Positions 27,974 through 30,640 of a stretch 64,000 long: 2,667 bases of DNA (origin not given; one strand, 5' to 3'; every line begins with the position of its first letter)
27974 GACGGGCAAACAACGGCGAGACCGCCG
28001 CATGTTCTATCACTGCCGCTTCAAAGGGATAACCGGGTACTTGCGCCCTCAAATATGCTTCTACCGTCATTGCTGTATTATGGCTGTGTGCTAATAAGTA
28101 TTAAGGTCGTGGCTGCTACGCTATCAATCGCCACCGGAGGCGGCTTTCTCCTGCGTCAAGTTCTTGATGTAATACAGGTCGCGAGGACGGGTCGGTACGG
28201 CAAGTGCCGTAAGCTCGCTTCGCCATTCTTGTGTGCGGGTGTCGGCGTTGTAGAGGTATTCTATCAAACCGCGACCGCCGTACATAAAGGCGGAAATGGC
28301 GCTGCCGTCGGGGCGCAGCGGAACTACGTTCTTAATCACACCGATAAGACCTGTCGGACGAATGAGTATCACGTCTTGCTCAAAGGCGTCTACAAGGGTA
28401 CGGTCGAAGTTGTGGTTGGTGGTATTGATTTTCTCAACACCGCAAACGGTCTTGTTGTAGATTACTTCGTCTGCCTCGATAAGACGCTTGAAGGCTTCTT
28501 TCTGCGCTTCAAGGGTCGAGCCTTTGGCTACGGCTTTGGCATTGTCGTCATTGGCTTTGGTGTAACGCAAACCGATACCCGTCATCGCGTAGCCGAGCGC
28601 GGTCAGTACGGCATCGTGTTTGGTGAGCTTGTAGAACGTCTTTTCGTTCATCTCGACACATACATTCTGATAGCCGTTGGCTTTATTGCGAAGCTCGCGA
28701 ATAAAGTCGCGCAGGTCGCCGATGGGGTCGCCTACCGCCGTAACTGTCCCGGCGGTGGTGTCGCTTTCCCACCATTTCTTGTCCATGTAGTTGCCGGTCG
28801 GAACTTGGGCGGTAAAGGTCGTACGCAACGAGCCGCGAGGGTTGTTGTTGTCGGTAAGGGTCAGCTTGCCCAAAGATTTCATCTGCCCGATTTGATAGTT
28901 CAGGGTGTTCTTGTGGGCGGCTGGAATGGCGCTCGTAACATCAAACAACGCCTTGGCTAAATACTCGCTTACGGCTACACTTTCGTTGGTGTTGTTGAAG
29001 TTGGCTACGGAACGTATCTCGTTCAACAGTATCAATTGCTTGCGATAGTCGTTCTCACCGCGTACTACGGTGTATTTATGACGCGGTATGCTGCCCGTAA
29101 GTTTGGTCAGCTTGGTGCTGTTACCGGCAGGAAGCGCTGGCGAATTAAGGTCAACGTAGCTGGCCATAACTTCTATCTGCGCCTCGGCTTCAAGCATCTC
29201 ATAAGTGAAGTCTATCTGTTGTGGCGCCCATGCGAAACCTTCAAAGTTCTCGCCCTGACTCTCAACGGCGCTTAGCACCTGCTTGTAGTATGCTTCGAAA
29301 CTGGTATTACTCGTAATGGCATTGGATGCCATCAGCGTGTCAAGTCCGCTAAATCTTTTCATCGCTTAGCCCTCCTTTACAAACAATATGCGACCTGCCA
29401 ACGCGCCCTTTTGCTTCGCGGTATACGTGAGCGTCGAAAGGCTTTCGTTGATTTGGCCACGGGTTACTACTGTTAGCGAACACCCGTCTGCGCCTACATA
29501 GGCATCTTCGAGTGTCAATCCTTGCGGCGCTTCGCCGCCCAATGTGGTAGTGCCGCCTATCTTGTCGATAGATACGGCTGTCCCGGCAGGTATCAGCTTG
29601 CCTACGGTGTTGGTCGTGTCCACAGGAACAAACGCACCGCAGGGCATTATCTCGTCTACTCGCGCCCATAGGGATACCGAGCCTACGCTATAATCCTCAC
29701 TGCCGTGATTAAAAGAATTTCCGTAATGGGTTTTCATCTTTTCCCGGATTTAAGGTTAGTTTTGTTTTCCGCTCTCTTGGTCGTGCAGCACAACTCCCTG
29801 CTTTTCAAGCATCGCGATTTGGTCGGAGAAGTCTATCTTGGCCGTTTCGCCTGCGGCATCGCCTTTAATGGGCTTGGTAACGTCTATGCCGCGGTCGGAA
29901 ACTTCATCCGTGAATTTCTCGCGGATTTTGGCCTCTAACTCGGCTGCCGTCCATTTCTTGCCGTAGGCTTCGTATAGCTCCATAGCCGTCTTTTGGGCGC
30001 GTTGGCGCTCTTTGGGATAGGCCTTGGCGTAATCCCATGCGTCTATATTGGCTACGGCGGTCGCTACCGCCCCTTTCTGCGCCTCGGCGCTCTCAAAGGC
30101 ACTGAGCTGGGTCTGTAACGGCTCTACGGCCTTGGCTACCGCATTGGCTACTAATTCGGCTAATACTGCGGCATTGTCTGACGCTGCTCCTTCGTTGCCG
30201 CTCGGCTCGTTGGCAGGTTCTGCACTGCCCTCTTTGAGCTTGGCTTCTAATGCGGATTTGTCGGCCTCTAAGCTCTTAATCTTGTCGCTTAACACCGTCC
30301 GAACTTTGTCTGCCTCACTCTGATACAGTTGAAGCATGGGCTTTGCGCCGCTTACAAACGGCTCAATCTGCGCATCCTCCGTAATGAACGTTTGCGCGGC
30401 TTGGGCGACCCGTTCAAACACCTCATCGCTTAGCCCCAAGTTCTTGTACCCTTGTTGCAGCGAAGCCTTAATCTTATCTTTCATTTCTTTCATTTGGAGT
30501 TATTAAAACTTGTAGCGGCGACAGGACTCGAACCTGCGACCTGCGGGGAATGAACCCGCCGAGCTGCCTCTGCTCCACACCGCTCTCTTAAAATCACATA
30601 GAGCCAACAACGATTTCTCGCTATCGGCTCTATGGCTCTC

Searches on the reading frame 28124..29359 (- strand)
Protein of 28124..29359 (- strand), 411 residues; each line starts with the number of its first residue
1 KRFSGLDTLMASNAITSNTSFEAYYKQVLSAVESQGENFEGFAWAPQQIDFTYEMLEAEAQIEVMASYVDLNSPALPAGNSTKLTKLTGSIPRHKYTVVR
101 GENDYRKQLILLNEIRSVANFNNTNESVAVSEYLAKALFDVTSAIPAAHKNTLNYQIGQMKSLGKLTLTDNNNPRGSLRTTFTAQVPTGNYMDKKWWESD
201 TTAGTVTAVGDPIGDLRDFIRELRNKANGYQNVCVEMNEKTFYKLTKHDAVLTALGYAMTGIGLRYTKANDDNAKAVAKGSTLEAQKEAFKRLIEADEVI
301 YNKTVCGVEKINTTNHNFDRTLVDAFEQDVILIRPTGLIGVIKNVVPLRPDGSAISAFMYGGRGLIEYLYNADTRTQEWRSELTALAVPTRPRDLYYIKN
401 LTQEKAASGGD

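Call 54: search_protein_families(library=phrogs, proteins=[window:28124-29359:-], max_evalue=0.00001)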
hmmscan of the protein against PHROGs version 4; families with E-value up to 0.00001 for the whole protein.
window:28124-29359:- (411 aa): 1 family
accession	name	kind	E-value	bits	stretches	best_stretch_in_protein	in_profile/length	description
phrog_29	-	head and packaging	4.9e-13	50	1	47-283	58-252/439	major head protein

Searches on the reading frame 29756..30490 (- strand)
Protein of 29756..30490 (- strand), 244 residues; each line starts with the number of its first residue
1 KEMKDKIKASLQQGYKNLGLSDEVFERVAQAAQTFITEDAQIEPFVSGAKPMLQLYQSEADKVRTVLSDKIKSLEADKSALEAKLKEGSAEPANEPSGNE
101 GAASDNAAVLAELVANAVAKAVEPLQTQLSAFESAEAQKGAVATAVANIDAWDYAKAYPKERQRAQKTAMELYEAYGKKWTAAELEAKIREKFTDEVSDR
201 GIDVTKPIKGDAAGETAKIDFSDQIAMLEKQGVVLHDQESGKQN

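Call 54: search_protein_families(library=phrogs, proteins=[window:29756-30490:-], max_evalue=0.00001)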
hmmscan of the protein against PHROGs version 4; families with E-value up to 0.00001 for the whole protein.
window:29756-30490:- (244 aa): 1 family
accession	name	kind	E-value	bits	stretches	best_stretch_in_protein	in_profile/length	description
phrog_5824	-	unknown function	4.7e-13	50.4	1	3-147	1-141/228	-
